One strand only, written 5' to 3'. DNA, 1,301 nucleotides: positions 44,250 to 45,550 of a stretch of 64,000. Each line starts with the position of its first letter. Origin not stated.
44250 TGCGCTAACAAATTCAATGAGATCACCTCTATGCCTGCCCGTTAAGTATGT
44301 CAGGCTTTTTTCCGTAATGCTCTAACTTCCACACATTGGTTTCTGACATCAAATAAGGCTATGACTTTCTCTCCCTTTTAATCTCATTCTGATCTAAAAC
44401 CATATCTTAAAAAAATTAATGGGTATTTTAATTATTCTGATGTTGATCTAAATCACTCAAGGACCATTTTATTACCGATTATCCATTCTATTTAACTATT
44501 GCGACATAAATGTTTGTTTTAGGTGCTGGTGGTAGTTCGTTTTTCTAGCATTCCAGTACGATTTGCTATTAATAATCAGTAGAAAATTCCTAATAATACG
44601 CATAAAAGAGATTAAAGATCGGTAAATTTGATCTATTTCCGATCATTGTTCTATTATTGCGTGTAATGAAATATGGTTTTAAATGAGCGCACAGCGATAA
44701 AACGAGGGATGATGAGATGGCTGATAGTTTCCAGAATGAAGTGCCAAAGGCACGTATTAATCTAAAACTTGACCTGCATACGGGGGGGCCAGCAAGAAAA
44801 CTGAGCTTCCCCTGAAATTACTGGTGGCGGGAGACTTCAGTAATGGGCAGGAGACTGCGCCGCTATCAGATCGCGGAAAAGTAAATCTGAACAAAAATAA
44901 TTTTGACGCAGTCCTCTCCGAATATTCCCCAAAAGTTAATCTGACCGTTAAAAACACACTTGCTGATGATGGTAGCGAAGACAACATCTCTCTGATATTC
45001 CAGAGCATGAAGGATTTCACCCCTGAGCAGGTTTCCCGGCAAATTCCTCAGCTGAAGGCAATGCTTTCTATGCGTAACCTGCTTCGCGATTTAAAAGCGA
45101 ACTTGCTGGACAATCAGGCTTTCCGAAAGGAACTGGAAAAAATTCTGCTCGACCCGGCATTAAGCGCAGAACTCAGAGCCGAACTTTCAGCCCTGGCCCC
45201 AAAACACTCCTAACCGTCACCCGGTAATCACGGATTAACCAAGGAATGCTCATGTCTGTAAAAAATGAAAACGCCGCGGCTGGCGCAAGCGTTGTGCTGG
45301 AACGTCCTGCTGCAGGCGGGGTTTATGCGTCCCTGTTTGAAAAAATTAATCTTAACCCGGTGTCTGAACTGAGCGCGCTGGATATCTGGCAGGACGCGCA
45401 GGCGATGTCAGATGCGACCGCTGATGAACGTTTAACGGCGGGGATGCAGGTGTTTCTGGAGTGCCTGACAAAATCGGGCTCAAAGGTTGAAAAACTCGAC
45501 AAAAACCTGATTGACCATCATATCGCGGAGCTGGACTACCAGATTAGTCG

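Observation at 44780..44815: tssB inactivated by a single-base loss in a G7 homopolymer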

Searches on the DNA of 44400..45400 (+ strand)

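Call 4: search_dna_similar(query=window:44400-45400:+, collection=ecoli_genomes, mode=near, max_rows=40)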
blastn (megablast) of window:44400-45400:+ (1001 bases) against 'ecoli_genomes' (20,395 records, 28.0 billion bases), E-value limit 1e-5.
Records with a match: 8; places in all: 8; records where one place covers at least 80% of the query: 8.
Genomes with a match: 8 of 5426; with a place that covers at least 80% of the query: 8. Places per genome that has any: lowest 1, median 1, highest 1. On chromosomes: 8 places; on plasmids: 0.
Best place of each record, by identity: >=99% 8.
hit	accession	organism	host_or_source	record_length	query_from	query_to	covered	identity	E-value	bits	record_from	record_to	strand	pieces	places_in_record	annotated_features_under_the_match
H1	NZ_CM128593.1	Escherichia coli strain 100416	Homo sapiens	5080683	1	1001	100%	99.9%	0e+0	1844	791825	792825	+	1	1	tssB: type VI secretion system contractile sheath small subunit | tssC: type VI secretion system contractile sheath large subunit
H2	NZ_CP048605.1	Escherichia coli strain PapRG-06-5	Papio papio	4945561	1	1001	100%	99.7%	0e+0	1832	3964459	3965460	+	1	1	tssB: type VI secretion system contractile sheath small subunit | tssC: type VI secretion system contractile sheath large subunit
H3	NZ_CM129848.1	Escherichia coli strain TB06052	fresh water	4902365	1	1001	100%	99.7%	0e+0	1832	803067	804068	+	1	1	tssB: type VI secretion system contractile sheath small subunit | tssC: type VI secretion system contractile sheath large subunit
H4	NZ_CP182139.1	Escherichia coli strain CUWW06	wastewater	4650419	1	1001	100%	99.7%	0e+0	1832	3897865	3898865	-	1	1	tssB: type VI secretion system contractile sheath small subunit | tssC: type VI secretion system contractile sheath large subunit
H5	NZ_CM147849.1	Escherichia coli strain 33F4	Calf of Bos taurus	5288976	1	1001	100%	99.5%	0e+0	1821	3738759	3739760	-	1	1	tssB: type VI secretion system contractile sheath small subunit | tssC: type VI secretion system contractile sheath large subunit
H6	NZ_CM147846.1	Escherichia coli strain 32F4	Calf of Bos taurus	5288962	1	1001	100%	99.5%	0e+0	1821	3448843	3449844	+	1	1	tssB: type VI secretion system contractile sheath small subunit | tssC: type VI secretion system contractile sheath large subunit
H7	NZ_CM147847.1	Escherichia coli strain 33E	farm environment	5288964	1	1001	100%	99.5%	0e+0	1821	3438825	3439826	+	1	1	tssB: type VI secretion system contractile sheath small subunit | tssC: type VI secretion system contractile sheath large subunit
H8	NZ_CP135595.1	Escherichia coli strain GDSC2227PM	vegetable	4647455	2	985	98%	99.5%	0e+0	1792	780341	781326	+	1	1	tssB: type VI secretion system contractile sheath small subunit | type VI secretion system domain-containing protein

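Call 5: get_annotated_region(hit=H1, flank=3000)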
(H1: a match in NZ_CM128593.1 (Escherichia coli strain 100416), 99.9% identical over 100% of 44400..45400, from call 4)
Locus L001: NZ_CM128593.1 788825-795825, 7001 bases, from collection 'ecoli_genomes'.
description: Escherichia coli strain 100416 chromosome, whole genome shotgun sequence
organism: Escherichia coli strain 100416 (NCBI taxid 562)
replicon: chromosome; assembly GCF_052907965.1
host: Homo sapiens; source: stool; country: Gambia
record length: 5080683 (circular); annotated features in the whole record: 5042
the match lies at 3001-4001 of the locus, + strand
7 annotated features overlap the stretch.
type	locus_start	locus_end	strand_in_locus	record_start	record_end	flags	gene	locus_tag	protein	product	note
CDS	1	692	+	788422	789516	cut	-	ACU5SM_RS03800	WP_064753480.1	hypothetical protein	-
CDS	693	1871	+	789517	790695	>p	-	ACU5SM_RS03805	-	CpaF family protein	incomplete; partial in the middle of a contig; missing C-terminus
CDS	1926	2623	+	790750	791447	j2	-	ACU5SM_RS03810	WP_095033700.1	IS1-like element IS1B family transposase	programmed frameshift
CDS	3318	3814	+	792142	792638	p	tssB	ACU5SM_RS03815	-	type VI secretion system contractile sheath small subunit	frameshifted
CDS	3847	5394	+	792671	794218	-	tssC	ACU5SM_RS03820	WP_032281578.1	type VI secretion system contractile sheath large subunit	-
CDS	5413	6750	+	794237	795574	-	tssK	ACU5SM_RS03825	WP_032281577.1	type VI secretion system baseplate subunit TssK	-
CDS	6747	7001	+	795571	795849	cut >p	-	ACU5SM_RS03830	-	DotU family type IV/VI secretion system protein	incomplete; partial in the middle of a contig; missing C-terminus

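Call 6: get_annotated_region(hit=H2, flank=3000)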
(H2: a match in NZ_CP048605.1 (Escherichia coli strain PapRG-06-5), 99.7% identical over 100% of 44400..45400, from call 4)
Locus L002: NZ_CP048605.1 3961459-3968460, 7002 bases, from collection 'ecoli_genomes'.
description: Escherichia coli strain PapRG-06-5 chromosome, complete genome
organism: Escherichia coli strain PapRG-06-5 (NCBI taxid 562)
replicon: chromosome; assembly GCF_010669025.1
host: Papio papio; source: stool; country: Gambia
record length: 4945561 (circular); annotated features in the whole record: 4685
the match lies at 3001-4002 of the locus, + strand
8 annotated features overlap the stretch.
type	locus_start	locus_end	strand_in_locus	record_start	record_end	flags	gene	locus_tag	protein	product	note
CDS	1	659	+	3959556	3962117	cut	-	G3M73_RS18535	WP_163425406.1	TcfC E-set like domain-containing protein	-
CDS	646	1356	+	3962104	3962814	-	-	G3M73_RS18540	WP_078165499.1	hypothetical protein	-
CDS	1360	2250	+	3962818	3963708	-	-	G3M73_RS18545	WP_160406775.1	hypothetical protein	-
CDS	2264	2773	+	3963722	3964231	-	-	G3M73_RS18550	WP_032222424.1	hypothetical protein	-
CDS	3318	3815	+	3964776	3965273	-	tssB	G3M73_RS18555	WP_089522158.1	type VI secretion system contractile sheath small subunit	-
CDS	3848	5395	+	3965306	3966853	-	tssC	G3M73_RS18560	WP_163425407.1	type VI secretion system contractile sheath large subunit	-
CDS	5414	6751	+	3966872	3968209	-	tssK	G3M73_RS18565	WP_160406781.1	type VI secretion system baseplate subunit TssK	-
CDS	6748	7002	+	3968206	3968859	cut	tssL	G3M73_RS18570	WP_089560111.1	type VI secretion system protein TssL, short form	-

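Call 7: get_annotated_region(hit=H4, flank=3000)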
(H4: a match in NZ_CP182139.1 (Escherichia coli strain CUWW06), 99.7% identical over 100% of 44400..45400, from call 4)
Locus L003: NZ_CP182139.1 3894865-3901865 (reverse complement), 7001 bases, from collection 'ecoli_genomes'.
description: Escherichia coli strain CUWW06 chromosome, complete genome
organism: Escherichia coli strain CUWW06 (NCBI taxid 562)
replicon: chromosome; assembly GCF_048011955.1
host: -; source: wastewater; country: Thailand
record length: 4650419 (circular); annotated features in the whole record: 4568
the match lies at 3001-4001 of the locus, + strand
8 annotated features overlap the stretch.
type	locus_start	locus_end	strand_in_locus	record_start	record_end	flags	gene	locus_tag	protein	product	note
CDS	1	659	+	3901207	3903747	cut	-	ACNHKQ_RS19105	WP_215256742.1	TcfC E-set like domain-containing protein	-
CDS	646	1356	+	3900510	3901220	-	-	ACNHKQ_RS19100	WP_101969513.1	hypothetical protein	-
CDS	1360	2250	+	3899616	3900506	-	-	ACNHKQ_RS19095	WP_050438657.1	hypothetical protein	-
CDS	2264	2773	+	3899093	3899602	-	-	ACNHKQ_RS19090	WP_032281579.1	hypothetical protein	-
CDS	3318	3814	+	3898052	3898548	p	tssB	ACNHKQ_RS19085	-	type VI secretion system contractile sheath small subunit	frameshifted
CDS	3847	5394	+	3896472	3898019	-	tssC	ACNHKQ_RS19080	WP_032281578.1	type VI secretion system contractile sheath large subunit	-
CDS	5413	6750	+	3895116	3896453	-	tssK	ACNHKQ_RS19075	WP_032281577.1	type VI secretion system baseplate subunit TssK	-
CDS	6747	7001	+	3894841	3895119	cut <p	-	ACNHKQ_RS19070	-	DotU family type IV/VI secretion system protein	incomplete; partial in the middle of a contig; missing C-terminus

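Call 8: get_annotated_region(hit=H8, flank=3000)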
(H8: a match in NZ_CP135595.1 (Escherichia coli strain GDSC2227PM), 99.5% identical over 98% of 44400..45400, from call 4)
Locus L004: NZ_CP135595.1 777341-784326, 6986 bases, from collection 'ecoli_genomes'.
description: Escherichia coli strain GDSC2227PM chromosome, complete genome
organism: Escherichia coli strain GDSC2227PM (NCBI taxid 562)
replicon: chromosome; assembly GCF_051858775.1
host: -; source: vegetable; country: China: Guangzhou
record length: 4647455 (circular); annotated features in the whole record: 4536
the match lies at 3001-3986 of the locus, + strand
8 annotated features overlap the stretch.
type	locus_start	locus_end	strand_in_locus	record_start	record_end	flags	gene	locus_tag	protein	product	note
CDS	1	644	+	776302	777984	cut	glcA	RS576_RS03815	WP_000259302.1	glycolate permease GlcA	-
CDS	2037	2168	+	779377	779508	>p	-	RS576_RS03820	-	winged helix-turn-helix domain-containing protein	incomplete; partial in the middle of a contig; missing C-terminus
CDS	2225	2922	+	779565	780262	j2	-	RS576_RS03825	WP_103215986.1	IS1-like element IS1A family transposase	programmed frameshift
CDS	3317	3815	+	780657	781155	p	tssB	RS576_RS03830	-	type VI secretion system contractile sheath small subunit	frameshifted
CDS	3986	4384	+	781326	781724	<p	-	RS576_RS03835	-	type VI secretion system domain-containing protein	incomplete; partial in the middle of a contig; missing N-terminus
CDS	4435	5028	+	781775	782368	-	-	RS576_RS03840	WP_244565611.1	hypothetical protein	-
CDS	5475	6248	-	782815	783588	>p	-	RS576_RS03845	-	DUF4942 domain-containing protein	incomplete; partial in the middle of a contig; missing N-terminus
CDS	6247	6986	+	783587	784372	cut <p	-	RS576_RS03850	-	phosphoethanolamine transferase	incomplete; partial in the middle of a contig; missing N-terminus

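Call 9: get_annotated_region(hit=H3, flank=3000)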
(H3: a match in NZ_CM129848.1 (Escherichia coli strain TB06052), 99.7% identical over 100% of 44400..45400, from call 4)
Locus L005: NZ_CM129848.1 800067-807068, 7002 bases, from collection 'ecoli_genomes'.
description: Escherichia coli strain TB06052 chromosome, whole genome shotgun sequence
organism: Escherichia coli strain TB06052 (NCBI taxid 562)
replicon: chromosome; assembly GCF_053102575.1
host: -; source: fresh water; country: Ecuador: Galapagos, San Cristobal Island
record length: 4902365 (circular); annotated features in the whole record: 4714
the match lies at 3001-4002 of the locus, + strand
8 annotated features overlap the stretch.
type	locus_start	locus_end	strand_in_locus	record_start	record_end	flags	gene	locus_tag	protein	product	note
CDS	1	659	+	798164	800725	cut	-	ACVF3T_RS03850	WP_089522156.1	TcfC E-set like domain-containing protein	-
CDS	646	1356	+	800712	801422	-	-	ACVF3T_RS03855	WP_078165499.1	hypothetical protein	-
CDS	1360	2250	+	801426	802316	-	-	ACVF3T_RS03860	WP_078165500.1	hypothetical protein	-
CDS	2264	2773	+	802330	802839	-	-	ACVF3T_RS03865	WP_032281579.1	hypothetical protein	-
CDS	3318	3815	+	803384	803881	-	tssB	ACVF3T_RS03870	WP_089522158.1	type VI secretion system contractile sheath small subunit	-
CDS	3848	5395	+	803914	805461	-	tssC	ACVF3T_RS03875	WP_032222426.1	type VI secretion system contractile sheath large subunit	-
CDS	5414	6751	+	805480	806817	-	tssK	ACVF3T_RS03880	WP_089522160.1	type VI secretion system baseplate subunit TssK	-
CDS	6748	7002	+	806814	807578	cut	tssL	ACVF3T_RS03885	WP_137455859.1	type VI secretion system protein TssL, short form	-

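Call 10: get_annotated_region(hit=H5, flank=3000)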
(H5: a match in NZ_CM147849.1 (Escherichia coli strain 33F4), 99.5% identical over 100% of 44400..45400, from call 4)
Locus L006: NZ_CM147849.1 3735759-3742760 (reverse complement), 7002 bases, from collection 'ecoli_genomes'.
description: Escherichia coli strain 33F4 chromosome, whole genome shotgun sequence
organism: Escherichia coli strain 33F4 (NCBI taxid 562)
replicon: chromosome; assembly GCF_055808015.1
host: -; source: Calf of Bos taurus; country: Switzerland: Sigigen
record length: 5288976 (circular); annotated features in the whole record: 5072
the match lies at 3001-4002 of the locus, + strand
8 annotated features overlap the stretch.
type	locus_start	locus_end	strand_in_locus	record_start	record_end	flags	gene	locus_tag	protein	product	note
CDS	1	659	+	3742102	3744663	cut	-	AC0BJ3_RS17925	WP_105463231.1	TcfC E-set like domain-containing protein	-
CDS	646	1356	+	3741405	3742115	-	-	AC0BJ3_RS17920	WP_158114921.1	hypothetical protein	-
CDS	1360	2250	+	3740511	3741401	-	-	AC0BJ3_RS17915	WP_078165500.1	hypothetical protein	-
CDS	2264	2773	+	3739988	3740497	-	-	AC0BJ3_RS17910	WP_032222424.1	hypothetical protein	-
CDS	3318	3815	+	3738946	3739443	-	tssB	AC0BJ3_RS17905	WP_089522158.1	type VI secretion system contractile sheath small subunit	-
CDS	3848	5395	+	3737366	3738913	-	tssC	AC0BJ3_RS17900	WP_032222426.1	type VI secretion system contractile sheath large subunit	-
CDS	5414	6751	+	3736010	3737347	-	tssK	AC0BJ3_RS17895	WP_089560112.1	type VI secretion system baseplate subunit TssK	-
CDS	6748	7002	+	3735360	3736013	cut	tssL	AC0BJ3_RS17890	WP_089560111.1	type VI secretion system protein TssL, short form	-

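Call 11: get_annotated_region(hit=H6, flank=3000)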
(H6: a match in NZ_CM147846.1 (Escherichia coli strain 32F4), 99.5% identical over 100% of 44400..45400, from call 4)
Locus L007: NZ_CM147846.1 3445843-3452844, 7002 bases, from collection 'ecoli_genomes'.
description: Escherichia coli strain 32F4 chromosome, whole genome shotgun sequence
organism: Escherichia coli strain 32F4 (NCBI taxid 562)
replicon: chromosome; assembly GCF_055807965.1
host: -; source: Calf of Bos taurus; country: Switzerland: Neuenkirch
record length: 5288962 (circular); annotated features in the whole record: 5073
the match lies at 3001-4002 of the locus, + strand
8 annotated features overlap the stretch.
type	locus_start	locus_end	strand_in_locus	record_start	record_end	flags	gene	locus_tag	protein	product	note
CDS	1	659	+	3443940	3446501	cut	-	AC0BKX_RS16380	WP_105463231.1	TcfC E-set like domain-containing protein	-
CDS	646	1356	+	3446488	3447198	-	-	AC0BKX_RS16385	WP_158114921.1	hypothetical protein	-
CDS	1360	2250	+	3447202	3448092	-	-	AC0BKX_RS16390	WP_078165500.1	hypothetical protein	-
CDS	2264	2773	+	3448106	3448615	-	-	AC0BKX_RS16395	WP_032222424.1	hypothetical protein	-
CDS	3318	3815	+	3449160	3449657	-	tssB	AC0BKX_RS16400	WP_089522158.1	type VI secretion system contractile sheath small subunit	-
CDS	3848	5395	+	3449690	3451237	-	tssC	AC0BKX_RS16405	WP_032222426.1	type VI secretion system contractile sheath large subunit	-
CDS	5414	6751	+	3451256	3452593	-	tssK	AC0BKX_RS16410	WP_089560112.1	type VI secretion system baseplate subunit TssK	-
CDS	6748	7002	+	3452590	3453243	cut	tssL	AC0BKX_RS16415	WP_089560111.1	type VI secretion system protein TssL, short form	-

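Call 12: get_annotated_region(hit=H7, flank=3000)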
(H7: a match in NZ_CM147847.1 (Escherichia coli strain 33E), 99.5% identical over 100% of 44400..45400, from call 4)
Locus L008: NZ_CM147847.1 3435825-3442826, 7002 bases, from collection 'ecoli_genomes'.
description: Escherichia coli strain 33E chromosome, whole genome shotgun sequence
organism: Escherichia coli strain 33E (NCBI taxid 562)
replicon: chromosome; assembly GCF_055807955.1
host: -; source: farm environment; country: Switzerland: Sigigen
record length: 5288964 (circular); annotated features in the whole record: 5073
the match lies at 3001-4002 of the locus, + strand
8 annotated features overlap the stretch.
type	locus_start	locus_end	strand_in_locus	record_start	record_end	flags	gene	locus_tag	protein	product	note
CDS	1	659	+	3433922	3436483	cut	-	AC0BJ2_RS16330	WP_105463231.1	TcfC E-set like domain-containing protein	-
CDS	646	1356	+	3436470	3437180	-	-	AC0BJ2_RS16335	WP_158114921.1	hypothetical protein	-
CDS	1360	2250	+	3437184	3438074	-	-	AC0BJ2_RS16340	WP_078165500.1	hypothetical protein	-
CDS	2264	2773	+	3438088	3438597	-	-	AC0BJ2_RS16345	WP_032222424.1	hypothetical protein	-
CDS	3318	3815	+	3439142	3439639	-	tssB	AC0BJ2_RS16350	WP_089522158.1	type VI secretion system contractile sheath small subunit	-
CDS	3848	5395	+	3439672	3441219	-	tssC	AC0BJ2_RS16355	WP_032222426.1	type VI secretion system contractile sheath large subunit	-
CDS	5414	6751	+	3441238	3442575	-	tssK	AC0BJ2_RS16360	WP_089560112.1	type VI secretion system baseplate subunit TssK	-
CDS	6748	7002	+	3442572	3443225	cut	tssL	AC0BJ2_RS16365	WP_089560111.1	type VI secretion system protein TssL, short form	-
